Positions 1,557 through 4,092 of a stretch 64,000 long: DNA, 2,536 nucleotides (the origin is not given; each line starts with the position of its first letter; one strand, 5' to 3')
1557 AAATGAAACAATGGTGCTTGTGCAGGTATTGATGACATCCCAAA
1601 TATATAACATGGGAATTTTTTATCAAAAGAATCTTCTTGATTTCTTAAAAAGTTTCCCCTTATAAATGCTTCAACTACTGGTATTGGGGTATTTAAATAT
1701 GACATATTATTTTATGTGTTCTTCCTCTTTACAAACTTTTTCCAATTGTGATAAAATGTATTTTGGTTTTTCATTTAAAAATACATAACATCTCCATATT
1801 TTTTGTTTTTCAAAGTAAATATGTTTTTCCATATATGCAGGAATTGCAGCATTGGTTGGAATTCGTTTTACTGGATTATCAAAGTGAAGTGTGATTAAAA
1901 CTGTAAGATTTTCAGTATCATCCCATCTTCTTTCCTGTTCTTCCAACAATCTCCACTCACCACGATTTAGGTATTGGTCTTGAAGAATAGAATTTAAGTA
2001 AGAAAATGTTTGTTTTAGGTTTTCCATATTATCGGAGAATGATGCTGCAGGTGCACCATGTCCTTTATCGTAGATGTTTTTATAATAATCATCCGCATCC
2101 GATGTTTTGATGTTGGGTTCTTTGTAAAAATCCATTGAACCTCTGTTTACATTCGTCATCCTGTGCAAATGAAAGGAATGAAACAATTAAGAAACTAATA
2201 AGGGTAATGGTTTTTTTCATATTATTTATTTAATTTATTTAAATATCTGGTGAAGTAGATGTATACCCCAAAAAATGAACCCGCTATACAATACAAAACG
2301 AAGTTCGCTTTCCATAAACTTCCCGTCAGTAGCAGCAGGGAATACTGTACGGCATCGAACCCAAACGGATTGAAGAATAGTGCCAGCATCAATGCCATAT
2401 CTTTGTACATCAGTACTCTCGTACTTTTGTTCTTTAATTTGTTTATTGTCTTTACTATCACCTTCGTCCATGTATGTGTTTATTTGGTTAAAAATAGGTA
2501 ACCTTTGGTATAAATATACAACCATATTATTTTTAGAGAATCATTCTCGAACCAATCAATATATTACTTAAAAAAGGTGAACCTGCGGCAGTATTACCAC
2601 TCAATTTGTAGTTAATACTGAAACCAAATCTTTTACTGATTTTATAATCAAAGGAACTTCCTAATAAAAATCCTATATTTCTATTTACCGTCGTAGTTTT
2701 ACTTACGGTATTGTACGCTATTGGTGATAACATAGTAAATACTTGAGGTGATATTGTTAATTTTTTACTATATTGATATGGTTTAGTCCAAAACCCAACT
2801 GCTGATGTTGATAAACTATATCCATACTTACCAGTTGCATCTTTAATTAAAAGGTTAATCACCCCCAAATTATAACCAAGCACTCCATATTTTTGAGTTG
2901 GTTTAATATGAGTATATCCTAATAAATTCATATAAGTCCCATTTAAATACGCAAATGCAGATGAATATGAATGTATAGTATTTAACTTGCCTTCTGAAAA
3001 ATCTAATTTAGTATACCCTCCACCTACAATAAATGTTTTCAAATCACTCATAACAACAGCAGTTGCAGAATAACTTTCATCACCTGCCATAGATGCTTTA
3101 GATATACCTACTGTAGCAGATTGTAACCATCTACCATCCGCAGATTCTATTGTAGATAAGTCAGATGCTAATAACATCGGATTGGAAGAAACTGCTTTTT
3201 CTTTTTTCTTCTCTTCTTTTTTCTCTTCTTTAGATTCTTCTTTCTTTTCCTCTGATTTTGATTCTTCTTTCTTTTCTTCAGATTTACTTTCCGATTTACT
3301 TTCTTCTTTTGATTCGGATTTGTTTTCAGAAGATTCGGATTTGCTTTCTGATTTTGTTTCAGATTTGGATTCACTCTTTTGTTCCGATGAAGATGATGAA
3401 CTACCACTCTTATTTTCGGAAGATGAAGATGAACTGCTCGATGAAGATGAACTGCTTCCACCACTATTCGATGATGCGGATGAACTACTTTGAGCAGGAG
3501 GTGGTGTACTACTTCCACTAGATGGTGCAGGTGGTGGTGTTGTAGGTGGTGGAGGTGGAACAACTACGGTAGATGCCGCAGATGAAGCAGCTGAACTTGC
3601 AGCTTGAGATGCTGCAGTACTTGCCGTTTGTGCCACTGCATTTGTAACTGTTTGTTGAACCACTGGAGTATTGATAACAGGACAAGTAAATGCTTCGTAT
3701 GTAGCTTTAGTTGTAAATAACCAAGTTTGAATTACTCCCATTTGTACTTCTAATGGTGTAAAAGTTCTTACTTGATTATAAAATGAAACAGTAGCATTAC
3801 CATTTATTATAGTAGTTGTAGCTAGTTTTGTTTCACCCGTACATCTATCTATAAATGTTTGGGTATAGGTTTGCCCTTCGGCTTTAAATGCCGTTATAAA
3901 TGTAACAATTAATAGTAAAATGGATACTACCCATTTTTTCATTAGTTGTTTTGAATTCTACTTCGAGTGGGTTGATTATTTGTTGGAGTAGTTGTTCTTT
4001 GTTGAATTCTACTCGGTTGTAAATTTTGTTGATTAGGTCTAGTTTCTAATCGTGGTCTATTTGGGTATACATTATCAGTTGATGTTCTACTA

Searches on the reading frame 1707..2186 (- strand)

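Call 4: search_protein_families(library=pfam, proteins=[window:1707-2186:-], max_evalue=0.01)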
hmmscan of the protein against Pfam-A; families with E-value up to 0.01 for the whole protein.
window:1707-2186:- (159 aa): 1 family
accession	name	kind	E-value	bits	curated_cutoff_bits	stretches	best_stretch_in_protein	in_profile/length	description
PF01223.29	Endonuclease_NS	-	4.6e-15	56.3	23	1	15-129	54-175/223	DNA/RNA non-specific endonuclease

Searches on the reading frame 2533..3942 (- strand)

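Call 4: search_protein_families(library=pfam, proteins=[window:2533-3942:-], max_evalue=0.01)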
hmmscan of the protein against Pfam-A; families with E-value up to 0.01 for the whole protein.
window:2533-3942:- (469 aa): 1 family
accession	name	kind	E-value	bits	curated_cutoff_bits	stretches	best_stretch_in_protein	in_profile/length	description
PF04889.17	Cwf_Cwc_15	-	0.00052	20.4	30.4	1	157-259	85-190/244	Cwf15/Cwc15 cell cycle control protein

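Call 11: search_protein_families(library=ncbifam, proteins=[window:2533-3942:-], max_evalue=0.01)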
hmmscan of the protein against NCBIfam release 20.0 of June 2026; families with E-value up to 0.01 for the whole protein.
window:2533-3942:- (469 aa): 4 families
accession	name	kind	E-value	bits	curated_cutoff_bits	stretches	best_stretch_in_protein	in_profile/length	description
NF033849.1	ser_rich_anae_1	subfamily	0.0003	18.3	650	1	98-273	248-396/1163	serine-rich protein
NF004561.0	PRK05901.1-3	equivalog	0.0031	16.7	582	1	89-248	52-206/537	RNA polymerase sigma factor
NF047351.1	lipase_YSIRK_Sa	exception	0.0048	15.2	650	1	163-247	92-218/704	YSIRK-targeted triacylglycerol lipase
NF009611.0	PRK13108.1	equivalog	0.009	15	636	0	59-251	257-441/476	prolipoprotein diacylglyceryl transferase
